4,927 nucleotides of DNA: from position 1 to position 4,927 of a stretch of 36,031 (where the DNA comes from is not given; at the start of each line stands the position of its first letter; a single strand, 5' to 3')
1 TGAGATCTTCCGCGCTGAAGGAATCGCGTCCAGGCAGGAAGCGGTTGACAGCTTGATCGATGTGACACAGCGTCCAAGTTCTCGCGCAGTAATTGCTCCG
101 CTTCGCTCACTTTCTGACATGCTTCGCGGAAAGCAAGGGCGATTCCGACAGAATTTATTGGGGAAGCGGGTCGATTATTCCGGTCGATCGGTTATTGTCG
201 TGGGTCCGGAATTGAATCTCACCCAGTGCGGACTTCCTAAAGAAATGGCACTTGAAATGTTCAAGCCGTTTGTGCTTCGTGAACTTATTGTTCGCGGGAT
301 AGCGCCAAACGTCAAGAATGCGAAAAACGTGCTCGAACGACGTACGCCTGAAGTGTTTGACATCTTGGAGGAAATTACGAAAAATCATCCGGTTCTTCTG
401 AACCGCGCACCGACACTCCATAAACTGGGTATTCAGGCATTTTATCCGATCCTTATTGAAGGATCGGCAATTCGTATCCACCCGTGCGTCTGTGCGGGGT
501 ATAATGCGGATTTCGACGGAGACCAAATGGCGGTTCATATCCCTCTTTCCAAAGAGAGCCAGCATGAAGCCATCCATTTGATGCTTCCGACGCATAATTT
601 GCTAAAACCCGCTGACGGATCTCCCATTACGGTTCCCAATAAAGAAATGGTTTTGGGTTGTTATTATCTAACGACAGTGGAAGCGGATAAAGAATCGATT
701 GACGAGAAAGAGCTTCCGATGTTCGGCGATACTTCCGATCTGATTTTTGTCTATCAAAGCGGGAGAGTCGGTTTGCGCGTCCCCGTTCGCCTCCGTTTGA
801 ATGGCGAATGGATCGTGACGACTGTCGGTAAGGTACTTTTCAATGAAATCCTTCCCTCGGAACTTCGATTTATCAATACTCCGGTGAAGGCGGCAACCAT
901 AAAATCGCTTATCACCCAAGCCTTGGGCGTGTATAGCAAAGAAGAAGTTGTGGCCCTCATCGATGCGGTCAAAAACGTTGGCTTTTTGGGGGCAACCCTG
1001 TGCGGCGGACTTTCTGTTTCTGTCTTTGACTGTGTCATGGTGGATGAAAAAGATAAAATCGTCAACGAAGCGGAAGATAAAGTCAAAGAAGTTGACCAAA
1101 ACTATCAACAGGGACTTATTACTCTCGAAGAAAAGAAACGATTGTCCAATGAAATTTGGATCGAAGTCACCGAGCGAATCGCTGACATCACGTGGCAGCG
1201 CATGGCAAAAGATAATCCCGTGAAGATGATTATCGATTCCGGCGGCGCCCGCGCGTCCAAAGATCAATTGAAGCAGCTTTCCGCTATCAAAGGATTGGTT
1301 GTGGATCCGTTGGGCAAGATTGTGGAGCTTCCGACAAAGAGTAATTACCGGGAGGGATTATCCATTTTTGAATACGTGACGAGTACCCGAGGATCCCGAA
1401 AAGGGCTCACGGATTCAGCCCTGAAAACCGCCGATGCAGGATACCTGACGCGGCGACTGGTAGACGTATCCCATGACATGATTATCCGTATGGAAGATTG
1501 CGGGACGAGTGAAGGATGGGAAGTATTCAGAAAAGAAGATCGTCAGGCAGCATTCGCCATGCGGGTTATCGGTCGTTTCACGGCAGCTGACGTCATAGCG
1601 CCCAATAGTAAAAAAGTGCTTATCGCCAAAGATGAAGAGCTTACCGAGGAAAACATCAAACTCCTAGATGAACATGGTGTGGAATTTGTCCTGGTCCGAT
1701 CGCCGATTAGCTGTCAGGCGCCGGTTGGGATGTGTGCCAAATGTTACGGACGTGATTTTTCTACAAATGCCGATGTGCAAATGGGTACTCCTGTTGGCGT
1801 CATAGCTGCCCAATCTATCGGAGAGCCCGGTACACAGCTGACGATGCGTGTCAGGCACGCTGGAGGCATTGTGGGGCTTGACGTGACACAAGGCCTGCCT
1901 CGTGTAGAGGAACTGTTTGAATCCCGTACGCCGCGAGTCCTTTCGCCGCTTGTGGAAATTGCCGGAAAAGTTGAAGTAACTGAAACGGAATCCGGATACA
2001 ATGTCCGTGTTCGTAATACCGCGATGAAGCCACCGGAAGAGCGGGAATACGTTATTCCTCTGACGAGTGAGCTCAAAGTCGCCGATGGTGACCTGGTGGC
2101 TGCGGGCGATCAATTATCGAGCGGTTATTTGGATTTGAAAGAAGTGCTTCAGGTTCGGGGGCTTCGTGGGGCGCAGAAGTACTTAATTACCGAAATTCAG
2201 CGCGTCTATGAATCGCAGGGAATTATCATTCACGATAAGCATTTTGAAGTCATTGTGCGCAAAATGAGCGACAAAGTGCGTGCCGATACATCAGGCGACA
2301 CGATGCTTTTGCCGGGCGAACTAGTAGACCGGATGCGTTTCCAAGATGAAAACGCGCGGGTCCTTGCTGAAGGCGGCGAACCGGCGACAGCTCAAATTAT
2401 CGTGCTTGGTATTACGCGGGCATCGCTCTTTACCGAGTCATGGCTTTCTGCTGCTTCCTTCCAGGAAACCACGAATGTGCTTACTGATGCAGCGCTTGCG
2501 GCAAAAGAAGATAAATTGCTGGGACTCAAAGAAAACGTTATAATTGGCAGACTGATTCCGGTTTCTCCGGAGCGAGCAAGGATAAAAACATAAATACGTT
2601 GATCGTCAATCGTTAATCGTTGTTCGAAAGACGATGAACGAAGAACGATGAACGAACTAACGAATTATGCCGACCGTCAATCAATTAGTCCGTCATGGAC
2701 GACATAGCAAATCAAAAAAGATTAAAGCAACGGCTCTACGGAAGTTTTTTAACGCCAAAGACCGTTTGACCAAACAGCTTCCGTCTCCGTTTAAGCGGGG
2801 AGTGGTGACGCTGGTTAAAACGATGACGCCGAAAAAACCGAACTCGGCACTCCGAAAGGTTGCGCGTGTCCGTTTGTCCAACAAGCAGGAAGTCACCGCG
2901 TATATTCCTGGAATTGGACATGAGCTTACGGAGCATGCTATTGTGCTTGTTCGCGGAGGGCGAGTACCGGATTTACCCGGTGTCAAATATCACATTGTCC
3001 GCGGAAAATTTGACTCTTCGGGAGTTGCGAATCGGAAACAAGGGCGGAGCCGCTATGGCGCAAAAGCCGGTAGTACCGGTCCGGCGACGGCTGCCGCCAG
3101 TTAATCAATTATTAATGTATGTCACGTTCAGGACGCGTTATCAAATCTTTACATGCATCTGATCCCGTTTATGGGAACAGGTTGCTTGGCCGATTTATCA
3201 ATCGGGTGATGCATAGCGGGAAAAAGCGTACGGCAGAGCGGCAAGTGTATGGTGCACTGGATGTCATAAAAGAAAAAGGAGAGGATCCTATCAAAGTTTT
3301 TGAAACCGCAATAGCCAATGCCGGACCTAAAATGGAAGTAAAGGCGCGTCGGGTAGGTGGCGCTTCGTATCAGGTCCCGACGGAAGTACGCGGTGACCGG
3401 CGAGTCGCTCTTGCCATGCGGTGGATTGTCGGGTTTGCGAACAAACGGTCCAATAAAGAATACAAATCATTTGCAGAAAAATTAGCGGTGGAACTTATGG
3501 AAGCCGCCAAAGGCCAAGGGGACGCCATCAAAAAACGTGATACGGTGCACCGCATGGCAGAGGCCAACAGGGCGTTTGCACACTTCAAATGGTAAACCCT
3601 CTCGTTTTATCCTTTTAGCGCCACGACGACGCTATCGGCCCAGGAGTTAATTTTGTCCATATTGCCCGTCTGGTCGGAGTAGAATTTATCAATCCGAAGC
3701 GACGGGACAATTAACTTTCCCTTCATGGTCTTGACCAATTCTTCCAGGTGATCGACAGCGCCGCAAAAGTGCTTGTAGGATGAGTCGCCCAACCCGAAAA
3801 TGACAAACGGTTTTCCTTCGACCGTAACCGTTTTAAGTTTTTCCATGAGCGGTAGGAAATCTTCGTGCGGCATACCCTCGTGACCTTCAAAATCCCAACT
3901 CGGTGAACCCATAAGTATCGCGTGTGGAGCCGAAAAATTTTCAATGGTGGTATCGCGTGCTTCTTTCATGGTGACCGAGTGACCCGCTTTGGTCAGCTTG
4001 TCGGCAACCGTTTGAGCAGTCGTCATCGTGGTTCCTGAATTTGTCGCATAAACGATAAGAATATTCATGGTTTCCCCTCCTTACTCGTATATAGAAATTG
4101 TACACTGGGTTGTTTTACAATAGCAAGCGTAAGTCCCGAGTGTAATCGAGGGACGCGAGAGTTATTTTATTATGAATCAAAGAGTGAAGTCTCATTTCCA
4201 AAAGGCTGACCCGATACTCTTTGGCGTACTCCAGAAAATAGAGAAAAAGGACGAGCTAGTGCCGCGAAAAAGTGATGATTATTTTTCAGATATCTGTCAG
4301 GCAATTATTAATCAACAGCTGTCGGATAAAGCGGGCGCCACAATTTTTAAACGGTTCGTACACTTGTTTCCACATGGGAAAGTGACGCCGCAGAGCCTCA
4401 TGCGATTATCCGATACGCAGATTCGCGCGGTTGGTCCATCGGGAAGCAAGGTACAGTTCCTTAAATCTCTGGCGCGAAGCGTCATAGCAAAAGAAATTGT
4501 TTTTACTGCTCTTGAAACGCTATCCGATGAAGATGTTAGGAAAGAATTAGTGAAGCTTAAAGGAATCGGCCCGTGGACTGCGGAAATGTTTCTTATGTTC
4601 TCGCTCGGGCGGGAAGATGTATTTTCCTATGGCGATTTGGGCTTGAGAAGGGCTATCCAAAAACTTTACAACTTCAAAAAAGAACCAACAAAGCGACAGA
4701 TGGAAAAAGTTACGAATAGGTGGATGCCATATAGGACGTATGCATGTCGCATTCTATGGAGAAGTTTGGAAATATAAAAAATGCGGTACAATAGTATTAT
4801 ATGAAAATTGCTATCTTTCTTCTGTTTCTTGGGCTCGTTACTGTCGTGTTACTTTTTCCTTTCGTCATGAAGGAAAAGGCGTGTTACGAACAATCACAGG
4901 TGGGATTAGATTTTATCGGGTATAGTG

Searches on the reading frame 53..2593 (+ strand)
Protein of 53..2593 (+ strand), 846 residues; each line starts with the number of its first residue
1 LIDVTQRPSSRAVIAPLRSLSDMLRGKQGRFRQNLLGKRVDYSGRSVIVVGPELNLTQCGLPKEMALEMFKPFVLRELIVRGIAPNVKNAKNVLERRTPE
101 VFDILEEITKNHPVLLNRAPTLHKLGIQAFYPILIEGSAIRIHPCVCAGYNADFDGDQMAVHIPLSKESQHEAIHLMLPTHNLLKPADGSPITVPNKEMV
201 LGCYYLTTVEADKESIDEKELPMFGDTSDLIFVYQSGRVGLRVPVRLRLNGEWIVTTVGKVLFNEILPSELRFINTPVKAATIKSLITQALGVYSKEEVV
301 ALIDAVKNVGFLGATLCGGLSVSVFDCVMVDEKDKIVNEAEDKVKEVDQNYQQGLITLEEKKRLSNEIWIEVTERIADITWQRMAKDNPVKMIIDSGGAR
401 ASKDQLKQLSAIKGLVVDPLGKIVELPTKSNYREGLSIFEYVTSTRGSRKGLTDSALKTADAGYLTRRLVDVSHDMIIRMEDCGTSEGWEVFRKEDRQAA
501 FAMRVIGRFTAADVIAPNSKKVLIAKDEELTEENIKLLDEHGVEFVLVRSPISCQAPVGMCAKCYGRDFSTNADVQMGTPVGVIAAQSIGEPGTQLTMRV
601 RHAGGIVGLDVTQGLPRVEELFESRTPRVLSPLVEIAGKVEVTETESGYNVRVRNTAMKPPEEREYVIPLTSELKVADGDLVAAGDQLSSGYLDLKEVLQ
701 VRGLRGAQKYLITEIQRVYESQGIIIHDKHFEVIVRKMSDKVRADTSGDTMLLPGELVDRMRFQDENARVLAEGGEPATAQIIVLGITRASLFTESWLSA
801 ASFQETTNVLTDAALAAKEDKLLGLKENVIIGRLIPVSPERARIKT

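Call 33: search_protein_families(library=pfam, proteins=[window:53-2593:+], max_evalue=0.001)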
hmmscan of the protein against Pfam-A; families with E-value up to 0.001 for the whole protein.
window:53-2593:+ (846 aa): 5 families
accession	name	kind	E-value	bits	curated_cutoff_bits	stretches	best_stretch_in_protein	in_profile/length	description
PF04998.22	RNA_pol_Rpb1_5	-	4.1e-52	177.7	28.5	1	435-789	1-261/267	RNA polymerase Rpb1, domain 5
PF00623.25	RNA_pol_Rpb1_2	-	1.5e-38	133.1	25.3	2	103-178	90-165/166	RNA polymerase Rpb1, domain 2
PF04983.23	RNA_pol_Rpb1_3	-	2.9e-14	53.7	28.9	1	182-327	1-162/162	RNA polymerase Rpb1, domain 3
PF04997.17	RNA_pol_Rpb1_1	-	2.5e-05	24.2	39.7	1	13-35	290-312/312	RNA polymerase Rpb1, domain 1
PF05000.22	RNA_pol_Rpb1_4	-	5.4e-05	23.5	24.8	1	359-419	20-78/107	RNA polymerase Rpb1, domain 4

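Call 93: search_protein_families(library=padloc, alignment_id=A7, max_evalue=0.001)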
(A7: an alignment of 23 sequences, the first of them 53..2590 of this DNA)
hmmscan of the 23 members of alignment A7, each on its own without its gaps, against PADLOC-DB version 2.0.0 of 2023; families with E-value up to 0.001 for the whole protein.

A. member 1, window:53-2590:+ (846 aa): 0 families

B. families by the number of members that match (of 23 scanned): 2 families
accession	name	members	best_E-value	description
PDLC02911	VakA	1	0.00025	-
PDLC02196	IetA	1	0.00065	-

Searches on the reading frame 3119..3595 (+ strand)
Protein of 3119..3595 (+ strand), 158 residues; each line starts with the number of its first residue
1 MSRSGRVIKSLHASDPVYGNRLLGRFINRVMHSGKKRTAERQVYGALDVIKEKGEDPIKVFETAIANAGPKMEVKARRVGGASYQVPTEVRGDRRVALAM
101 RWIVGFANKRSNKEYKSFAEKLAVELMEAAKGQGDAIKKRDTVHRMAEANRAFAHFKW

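Call 33: search_protein_families(library=pfam, proteins=[window:3119-3595:+], max_evalue=0.001)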
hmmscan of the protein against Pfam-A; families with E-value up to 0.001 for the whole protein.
window:3119-3595:+ (158 aa): 1 family
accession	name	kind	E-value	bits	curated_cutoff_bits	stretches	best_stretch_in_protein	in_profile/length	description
PF00177.27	Ribosomal_S7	-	8e-56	188.2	24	1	3-151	2-148/148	Ribosomal protein S7p/S5e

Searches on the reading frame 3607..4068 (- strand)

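Call 33: search_protein_families(library=pfam, proteins=[window:3607-4068:-], max_evalue=0.001)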
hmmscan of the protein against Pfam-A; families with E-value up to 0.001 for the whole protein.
window:3607-4068:- (153 aa): 2 families
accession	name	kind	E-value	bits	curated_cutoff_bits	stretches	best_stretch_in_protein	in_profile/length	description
PF00258.30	Flavodoxin_1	-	6.2e-20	72.3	25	1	5-128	1-129/143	Flavodoxin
PF12724.12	Flavodoxin_5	-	0.00011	22.9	27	1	4-56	1-52/145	Flavodoxin domain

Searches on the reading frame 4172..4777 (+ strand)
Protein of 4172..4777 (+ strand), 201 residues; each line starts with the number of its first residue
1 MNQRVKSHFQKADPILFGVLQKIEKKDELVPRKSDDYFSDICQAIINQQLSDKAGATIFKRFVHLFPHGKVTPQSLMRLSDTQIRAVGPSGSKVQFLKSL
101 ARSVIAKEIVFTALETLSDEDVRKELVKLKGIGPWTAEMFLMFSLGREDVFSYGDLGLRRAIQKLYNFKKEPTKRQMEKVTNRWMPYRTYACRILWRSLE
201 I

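Call 33: search_protein_families(library=pfam, proteins=[window:4172-4777:+], max_evalue=0.001)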
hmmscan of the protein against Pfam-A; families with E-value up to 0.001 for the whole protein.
window:4172-4777:+ (201 aa): 1 family
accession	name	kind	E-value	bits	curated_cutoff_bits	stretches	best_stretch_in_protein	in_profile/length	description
PF00730.31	HhH-GPD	-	8.5e-18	65.1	26.2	1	43-185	2-106/108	HhH-GPD superfamily base excision DNA repair protein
